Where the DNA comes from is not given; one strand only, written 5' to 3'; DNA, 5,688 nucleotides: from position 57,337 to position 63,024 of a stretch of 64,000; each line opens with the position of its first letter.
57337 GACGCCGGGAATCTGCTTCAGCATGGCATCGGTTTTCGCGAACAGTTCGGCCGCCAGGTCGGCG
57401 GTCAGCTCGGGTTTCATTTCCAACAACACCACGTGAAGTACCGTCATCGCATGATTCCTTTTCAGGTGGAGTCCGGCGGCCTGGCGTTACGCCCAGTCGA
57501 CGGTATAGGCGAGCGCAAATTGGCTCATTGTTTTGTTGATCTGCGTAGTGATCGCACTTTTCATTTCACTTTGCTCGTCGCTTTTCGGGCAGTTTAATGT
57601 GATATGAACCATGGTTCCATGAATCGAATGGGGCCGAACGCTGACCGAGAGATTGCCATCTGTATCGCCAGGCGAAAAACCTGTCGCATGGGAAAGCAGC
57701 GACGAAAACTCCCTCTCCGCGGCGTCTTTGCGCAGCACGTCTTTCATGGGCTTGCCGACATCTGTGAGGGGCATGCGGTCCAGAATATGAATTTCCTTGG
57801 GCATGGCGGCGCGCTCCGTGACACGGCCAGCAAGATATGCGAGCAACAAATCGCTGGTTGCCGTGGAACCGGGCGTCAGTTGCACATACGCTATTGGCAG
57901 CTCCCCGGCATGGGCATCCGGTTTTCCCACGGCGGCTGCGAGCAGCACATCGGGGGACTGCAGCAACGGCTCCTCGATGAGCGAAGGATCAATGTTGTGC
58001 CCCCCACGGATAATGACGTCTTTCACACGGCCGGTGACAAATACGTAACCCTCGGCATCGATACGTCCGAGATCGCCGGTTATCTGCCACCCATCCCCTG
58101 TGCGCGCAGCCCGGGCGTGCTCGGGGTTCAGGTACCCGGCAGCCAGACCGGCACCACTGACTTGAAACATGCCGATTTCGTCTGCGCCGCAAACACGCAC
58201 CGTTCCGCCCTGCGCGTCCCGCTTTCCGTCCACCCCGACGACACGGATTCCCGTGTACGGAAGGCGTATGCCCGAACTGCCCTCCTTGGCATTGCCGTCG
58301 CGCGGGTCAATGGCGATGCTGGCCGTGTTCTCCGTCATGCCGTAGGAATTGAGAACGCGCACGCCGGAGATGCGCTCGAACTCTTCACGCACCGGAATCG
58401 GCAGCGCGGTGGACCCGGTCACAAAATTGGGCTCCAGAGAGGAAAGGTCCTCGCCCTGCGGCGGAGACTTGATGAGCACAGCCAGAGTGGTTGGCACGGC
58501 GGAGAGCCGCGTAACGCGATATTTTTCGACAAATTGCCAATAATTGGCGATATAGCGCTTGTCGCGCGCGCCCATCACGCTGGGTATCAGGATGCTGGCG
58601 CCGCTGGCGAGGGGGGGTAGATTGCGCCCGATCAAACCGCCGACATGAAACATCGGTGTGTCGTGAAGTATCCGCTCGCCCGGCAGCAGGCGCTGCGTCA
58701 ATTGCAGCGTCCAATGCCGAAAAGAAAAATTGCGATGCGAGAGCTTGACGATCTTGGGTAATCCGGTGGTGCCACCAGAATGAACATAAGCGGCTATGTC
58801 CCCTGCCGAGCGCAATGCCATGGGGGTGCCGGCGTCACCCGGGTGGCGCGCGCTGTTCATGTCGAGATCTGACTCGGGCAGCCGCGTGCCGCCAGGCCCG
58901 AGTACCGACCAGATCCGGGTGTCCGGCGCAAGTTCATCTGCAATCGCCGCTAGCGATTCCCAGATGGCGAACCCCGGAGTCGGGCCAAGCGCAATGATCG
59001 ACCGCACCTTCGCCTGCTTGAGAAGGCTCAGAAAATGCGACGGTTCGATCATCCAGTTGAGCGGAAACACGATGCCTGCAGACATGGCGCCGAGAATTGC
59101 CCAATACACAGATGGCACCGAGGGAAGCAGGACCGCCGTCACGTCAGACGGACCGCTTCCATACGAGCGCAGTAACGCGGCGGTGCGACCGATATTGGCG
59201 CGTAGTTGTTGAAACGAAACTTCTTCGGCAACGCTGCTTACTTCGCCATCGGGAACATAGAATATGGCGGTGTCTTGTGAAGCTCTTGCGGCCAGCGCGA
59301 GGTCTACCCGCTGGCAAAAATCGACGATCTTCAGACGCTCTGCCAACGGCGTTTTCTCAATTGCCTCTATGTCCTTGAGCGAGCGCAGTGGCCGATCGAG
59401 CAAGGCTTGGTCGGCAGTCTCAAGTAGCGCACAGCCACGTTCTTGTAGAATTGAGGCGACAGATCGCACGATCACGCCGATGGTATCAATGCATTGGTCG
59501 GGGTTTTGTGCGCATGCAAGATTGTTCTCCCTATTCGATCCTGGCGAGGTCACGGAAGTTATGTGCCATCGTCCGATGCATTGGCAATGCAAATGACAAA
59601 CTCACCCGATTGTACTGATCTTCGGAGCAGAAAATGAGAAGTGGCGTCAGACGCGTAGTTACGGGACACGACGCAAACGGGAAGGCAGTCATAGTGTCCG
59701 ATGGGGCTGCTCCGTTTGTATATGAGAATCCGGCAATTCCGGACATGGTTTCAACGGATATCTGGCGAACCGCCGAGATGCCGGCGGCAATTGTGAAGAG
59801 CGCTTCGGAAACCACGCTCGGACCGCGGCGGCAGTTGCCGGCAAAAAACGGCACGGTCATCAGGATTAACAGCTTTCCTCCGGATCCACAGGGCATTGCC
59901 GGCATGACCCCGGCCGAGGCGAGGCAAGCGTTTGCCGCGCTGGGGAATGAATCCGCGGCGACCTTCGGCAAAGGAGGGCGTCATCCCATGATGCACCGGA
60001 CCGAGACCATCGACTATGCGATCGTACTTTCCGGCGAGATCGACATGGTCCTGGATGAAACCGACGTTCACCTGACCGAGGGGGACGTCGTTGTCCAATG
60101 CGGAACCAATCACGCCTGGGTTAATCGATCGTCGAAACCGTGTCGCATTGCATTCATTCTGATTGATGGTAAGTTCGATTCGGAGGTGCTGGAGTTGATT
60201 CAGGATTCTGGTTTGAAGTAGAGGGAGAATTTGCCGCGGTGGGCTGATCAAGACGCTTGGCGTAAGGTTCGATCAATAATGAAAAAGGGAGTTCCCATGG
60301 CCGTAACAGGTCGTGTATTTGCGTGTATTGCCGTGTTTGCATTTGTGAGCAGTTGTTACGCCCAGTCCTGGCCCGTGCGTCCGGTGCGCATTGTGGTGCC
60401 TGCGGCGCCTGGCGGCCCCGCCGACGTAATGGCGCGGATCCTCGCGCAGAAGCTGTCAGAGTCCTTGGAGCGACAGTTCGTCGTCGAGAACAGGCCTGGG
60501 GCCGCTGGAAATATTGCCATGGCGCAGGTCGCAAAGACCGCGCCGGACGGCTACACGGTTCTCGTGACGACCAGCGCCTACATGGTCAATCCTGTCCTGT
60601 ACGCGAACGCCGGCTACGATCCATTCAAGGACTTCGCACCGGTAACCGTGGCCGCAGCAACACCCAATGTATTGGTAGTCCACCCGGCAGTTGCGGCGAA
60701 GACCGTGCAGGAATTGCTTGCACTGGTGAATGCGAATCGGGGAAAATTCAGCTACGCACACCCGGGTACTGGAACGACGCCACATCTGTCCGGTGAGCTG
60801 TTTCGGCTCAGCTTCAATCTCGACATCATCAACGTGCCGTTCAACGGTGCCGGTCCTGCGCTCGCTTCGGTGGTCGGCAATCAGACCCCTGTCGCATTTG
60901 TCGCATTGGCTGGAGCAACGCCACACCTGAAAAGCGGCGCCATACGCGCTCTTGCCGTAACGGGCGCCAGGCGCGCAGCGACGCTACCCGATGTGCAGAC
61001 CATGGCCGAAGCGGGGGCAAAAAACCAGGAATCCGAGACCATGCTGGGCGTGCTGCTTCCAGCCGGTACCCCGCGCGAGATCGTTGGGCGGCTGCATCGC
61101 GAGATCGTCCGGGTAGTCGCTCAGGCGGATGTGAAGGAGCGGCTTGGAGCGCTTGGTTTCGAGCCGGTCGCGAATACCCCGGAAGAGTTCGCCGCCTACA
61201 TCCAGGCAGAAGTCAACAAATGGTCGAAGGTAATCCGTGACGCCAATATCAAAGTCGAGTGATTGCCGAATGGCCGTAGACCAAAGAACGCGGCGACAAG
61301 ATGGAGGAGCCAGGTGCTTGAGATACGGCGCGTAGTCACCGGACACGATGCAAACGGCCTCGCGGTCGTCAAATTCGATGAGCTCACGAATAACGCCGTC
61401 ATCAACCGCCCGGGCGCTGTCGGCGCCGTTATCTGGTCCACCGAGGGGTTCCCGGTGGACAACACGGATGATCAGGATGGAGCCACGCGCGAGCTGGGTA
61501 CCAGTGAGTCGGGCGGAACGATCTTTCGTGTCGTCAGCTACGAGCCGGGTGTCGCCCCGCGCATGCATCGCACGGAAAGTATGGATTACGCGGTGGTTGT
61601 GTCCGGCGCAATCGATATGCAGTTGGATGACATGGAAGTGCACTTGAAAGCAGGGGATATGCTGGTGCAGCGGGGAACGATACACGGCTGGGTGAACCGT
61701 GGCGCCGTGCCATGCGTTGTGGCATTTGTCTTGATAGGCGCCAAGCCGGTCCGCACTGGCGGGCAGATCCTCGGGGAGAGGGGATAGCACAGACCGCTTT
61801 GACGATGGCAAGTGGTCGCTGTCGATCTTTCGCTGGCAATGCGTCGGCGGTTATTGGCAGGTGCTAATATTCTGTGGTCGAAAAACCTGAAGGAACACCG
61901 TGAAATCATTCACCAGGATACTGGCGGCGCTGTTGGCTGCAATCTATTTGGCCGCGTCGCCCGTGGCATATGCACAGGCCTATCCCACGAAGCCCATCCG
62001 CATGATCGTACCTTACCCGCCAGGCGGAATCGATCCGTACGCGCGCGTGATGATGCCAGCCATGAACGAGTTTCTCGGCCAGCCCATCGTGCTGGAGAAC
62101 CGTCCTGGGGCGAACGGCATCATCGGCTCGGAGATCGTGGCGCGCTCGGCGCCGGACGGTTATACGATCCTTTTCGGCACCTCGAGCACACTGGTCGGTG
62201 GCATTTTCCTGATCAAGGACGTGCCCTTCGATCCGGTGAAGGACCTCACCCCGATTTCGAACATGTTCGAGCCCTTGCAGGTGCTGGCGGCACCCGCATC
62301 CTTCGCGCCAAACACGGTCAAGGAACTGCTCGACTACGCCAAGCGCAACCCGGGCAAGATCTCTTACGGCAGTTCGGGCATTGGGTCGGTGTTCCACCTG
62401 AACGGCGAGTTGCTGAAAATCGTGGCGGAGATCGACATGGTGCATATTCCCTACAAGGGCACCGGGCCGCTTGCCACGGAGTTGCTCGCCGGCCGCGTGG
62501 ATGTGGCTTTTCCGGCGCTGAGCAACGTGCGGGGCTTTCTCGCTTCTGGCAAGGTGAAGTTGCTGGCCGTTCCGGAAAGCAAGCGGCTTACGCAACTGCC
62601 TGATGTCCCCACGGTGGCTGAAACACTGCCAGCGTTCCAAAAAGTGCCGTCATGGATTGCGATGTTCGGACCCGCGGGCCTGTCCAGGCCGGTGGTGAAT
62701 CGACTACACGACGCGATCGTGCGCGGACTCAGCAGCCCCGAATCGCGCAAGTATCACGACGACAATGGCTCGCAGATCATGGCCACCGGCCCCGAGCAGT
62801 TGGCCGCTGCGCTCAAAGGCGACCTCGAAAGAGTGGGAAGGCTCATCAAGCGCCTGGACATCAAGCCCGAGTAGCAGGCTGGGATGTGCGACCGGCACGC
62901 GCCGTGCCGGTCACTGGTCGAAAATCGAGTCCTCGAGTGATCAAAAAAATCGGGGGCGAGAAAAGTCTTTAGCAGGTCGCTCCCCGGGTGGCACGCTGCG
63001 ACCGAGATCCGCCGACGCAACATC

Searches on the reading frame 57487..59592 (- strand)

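Call 45: search_protein_families(library=pfam, proteins=[window:57487-59592:-])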
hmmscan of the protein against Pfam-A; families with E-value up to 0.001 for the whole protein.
window:57487-59592:- (701 aa): 2 families
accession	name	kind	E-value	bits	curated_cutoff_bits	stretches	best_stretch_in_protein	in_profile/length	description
PF00501.34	AMP-binding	-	5e-49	167.5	29.9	1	106-488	10-384/384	AMP-binding enzyme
PF13193.12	AMP-binding_C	-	1.5e-11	45.4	24.5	1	539-614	2-76/76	AMP-binding enzyme C-terminal domain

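Call 62: search_protein_families(library=ncbifam, proteins=[window:57487-59592:-], max_evalue=0.01)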
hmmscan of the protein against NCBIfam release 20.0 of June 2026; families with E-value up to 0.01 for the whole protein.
window:57487-59592:- (701 aa): 102 families (the best 25 are shown)
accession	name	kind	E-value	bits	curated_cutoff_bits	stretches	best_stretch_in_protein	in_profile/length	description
NF005714.0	PRK07529.1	subfamily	5e-189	629.7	632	1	65-678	5-621/640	acyl-CoA synthetase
NF004837.0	PRK06187.1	subfamily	1.6e-77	261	476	1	117-628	33-526/531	long-chain-fatty-acid--CoA ligase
NF005702.0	PRK07514.1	subfamily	1.8e-59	201.4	558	1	122-625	27-501/506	malonyl-CoA synthase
NF004114.0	PRK05605.1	equivalog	9.5e-53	179.4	766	1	261-623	218-568/575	long-chain-fatty-acid--CoA ligase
NF005676.0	PRK07470.1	equivalog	3.8e-51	174.3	774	1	121-631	42-536/544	acyl-CoA synthetase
TIGR01923.1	menE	equivalog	2.8e-50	171.4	330.15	1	126-614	1-436/442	o-succinylbenzoate--CoA ligase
NF004511.1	PRK05852.1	equivalog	2.9e-50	171.4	650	1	122-613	24-493/505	FadD7 family fatty acid--CoA ligase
NF009233.0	PRK12583.1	subfamily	4.7e-50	170.5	832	1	265-626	202-552/558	fatty acid CoA ligase family protein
NF006572.0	PRK09088.1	equivalog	9.8e-50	169.6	696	2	269-625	145-488/491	acyl-CoA synthetase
NF052269.1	Staph_lig_FadD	equivalog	1e-48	165.9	650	1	264-626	150-495/499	long-chain-fatty-acid--CoA ligase FadD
NF005801.1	PRK07656.1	equivalog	1.5e-48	165.6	657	1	119-621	21-500/500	FadD3 family acyl-CoA ligase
TIGR03205.1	pimA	equivalog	4e-47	160.8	705.6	1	117-620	39-540/541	dicarboxylate--CoA ligase PimA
NF006182.0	PRK08316.1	subfamily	4.3e-47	160.8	663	1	122-626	34-519/523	fatty acyl-CoA synthetase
NF005858.0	PRK07787.1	subfamily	8.2e-46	156.4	575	1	261-621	126-469/471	acyl-CoA synthetase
TIGR03208.1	cyc_hxne_CoA_lg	equivalog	3e-45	155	792.3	1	104-621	35-537/538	cyclohexanecarboxylate-CoA ligase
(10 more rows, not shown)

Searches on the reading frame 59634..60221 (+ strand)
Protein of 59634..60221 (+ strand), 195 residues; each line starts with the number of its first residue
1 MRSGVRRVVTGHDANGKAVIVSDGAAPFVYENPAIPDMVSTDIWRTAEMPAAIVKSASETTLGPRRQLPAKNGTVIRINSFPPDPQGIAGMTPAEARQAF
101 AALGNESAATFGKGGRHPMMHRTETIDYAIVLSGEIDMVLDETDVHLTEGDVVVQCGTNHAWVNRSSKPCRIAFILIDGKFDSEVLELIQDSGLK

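Call 45: search_protein_families(library=pfam, proteins=[window:59634-60221:+])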
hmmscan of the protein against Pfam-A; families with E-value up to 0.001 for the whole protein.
window:59634-60221:+ (195 aa): 1 family
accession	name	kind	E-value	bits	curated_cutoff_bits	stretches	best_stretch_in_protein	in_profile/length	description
PF07883.17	Cupin_2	-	3.9e-10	39.7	27.2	1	110-175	4-69/70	Cupin domain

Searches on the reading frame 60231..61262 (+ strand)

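Call 45: search_protein_families(library=pfam, proteins=[window:60231-61262:+])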
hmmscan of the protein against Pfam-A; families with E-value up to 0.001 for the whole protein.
window:60231-61262:+ (343 aa): 1 family
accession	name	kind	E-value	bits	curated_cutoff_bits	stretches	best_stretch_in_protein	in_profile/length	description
PF03401.19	TctC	-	1.9e-65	221.6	27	1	68-339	2-273/274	Tripartite tricarboxylate transporter family receptor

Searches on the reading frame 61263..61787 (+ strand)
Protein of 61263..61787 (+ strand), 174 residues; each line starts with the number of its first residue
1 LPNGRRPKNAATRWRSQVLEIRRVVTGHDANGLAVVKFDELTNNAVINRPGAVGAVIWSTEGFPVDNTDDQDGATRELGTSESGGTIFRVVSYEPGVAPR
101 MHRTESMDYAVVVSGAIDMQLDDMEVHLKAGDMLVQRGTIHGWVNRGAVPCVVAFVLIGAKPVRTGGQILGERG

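Call 45: search_protein_families(library=pfam, proteins=[window:61263-61787:+])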
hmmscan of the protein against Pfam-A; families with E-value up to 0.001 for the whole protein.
window:61263-61787:+ (174 aa): 1 family
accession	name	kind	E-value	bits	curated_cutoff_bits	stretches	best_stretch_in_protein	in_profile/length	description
PF07883.17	Cupin_2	-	2e-09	37.4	27.2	1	90-156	2-69/70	Cupin domain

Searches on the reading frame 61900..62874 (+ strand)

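Call 45: search_protein_families(library=pfam, proteins=[window:61900-62874:+])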
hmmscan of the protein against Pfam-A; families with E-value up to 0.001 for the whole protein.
window:61900-62874:+ (324 aa): 1 family
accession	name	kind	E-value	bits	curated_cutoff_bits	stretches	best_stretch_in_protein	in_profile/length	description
PF03401.19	TctC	-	8e-69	232.6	27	1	48-320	2-273/274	Tripartite tricarboxylate transporter family receptor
